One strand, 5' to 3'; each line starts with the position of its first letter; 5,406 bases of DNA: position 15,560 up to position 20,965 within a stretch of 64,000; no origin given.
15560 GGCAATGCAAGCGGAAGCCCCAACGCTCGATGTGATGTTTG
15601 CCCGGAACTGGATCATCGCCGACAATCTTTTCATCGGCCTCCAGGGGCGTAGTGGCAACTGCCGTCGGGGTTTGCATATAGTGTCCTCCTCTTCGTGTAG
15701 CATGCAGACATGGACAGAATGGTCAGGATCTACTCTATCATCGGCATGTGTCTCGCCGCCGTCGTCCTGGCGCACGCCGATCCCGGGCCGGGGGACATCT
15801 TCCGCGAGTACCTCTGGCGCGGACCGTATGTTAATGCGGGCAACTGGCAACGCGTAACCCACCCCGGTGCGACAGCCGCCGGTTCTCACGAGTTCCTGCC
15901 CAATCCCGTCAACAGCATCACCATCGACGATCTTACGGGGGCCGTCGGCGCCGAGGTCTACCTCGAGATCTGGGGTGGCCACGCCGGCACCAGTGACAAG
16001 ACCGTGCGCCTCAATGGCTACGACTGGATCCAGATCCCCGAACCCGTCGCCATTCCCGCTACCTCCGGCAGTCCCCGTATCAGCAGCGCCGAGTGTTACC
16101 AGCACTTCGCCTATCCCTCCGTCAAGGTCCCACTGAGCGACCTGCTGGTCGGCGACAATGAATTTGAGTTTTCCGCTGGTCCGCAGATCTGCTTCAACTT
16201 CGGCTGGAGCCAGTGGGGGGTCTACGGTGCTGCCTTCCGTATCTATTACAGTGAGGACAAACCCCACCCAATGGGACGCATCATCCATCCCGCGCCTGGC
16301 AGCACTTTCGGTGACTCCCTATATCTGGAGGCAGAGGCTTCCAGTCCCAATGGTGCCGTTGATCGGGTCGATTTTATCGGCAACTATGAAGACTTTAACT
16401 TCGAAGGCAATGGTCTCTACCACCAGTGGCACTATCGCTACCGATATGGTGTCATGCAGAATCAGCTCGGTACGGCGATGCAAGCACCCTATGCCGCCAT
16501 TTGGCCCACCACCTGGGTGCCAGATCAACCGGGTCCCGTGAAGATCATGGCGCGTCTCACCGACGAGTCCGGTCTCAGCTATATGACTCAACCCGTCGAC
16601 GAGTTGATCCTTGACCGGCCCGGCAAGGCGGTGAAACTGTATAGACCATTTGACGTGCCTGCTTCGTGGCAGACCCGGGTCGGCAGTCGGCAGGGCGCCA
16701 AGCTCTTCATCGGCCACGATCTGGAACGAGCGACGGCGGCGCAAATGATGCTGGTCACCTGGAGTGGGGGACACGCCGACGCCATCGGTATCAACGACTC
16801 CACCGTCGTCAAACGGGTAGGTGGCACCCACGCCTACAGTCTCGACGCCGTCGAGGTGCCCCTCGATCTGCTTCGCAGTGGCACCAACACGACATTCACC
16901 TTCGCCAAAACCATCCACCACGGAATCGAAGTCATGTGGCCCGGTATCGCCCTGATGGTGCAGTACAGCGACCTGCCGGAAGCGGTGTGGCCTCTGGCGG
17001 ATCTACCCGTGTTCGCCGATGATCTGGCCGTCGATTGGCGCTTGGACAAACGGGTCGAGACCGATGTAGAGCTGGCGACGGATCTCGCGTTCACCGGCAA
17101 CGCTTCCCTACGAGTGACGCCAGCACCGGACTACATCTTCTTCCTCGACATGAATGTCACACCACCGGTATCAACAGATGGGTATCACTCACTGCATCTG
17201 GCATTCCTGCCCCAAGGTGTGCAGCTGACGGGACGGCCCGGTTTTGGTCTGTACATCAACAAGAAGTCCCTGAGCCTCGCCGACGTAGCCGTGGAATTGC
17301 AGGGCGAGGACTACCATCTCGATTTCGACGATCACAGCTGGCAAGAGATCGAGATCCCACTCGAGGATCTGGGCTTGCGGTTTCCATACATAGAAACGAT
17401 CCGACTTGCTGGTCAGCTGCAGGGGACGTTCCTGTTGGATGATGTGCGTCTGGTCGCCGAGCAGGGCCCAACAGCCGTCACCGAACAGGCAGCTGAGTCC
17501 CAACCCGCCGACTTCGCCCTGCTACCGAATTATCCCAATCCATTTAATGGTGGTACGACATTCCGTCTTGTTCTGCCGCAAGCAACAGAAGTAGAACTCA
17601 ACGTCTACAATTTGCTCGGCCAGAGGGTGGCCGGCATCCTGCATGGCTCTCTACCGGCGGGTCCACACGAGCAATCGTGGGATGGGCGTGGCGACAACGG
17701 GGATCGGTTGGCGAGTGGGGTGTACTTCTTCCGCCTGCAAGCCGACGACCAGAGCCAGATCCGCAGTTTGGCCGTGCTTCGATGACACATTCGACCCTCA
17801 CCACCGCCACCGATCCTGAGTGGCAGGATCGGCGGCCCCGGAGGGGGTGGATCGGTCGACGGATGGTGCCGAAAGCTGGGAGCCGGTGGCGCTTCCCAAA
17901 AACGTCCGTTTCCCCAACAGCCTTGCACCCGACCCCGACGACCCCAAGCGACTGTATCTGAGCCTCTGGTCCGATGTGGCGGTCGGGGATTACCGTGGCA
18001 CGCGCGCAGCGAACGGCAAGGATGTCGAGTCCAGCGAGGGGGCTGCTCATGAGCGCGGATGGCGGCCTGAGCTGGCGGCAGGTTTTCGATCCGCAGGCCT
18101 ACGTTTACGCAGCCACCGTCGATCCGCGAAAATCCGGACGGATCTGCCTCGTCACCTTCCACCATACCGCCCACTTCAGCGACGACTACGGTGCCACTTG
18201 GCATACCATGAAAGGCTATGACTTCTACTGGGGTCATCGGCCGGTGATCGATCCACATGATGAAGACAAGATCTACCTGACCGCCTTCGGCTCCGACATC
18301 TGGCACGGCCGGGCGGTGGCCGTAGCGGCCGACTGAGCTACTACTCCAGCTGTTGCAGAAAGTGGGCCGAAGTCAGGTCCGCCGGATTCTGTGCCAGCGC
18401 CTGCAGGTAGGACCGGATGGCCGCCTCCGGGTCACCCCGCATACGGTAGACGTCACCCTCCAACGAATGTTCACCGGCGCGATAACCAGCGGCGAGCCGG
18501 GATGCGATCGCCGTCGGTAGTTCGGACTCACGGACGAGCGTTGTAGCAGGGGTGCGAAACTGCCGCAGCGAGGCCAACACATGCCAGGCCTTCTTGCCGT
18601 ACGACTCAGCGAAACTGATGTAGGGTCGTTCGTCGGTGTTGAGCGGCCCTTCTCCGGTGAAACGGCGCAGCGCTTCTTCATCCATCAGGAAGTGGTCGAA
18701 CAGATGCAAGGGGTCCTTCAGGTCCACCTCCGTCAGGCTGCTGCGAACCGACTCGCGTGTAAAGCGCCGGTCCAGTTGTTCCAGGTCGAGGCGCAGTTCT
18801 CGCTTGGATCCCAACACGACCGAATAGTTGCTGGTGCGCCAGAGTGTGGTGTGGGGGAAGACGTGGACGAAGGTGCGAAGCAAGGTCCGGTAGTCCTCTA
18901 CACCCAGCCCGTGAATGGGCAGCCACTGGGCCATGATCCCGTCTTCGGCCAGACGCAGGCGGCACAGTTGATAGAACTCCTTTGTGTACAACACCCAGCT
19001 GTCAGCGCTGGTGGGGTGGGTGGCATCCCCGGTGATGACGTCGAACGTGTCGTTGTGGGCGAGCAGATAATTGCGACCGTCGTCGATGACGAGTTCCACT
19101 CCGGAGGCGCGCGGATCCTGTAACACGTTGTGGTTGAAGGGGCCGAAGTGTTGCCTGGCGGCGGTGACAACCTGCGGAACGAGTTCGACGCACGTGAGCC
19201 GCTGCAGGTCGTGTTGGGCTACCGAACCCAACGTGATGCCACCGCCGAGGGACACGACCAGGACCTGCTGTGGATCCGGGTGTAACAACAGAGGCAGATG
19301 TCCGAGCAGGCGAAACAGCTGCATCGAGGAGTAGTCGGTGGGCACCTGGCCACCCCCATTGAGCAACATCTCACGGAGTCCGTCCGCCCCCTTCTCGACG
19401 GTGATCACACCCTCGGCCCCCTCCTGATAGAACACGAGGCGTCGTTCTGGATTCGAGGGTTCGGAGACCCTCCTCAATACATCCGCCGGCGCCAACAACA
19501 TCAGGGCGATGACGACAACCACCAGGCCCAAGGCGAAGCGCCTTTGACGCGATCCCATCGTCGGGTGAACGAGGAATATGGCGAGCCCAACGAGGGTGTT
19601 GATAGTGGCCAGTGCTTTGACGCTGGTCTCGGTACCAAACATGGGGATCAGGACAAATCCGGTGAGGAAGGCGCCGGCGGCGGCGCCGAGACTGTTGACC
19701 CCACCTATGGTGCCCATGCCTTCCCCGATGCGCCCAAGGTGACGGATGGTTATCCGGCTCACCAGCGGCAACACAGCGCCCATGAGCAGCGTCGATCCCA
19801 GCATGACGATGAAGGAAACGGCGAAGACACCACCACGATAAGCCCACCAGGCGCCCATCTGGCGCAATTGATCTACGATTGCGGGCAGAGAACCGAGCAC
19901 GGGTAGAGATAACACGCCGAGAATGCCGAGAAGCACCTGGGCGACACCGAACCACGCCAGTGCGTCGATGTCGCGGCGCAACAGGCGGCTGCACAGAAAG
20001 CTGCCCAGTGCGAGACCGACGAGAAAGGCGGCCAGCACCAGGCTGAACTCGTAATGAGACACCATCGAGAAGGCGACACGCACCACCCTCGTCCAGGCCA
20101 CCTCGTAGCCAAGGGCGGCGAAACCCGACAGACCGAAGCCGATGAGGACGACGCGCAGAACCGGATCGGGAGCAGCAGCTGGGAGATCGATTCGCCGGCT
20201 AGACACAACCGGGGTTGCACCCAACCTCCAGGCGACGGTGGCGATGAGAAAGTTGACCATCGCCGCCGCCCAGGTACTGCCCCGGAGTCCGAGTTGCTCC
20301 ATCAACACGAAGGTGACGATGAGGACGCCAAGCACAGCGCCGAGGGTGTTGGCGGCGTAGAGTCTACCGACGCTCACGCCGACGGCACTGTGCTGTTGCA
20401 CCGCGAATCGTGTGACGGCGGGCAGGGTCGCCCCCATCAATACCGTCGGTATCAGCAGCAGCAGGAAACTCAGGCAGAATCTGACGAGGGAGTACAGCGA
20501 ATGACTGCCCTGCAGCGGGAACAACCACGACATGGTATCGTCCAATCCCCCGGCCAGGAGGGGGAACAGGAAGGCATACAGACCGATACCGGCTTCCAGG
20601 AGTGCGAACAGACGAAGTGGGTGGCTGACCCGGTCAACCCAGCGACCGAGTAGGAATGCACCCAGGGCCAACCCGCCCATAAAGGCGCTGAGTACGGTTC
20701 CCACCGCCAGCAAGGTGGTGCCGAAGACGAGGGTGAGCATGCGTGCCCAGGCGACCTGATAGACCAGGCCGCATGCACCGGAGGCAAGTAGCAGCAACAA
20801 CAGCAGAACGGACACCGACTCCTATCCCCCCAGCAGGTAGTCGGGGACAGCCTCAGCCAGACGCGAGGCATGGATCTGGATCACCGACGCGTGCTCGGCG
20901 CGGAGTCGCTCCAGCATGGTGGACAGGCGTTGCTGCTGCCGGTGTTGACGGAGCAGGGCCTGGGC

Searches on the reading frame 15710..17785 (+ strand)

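Call 51: search_protein_families(library=pfam, proteins=[window:15710-17785:+], max_evalue=0.0001)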
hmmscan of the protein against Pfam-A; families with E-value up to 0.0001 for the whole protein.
window:15710-17785:+ (691 aa): 3 families
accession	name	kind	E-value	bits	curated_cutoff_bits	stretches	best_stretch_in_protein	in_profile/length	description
PF13860.13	FlgD_ig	-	6.9e-11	42.4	27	1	617-681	11-78/79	FlgD Ig-like domain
PF18962.6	Por_Secre_tail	-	2.1e-05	25.2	27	0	608-687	2-73/75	Secretion system C-terminal sorting domain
PF17957.7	Big_7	-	7.6e-05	23.7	24.1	0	189-268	3-59/70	Bacterial Ig domain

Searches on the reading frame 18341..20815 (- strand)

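Call 51: search_protein_families(library=pfam, proteins=[window:18341-20815:-], max_evalue=0.0001)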
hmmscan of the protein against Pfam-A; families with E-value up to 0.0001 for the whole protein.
window:18341-20815:- (824 aa): 2 families
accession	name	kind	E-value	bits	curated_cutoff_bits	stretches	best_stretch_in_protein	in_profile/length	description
PF01564.23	Spermine_synth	-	1.6e-19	70.7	22.9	1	503-630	7-130/186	Spermine/spermidine synthase domain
PF07690.21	MFS_1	-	2.8e-06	26.9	33.4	1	6-382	3-347/347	Major Facilitator Superfamily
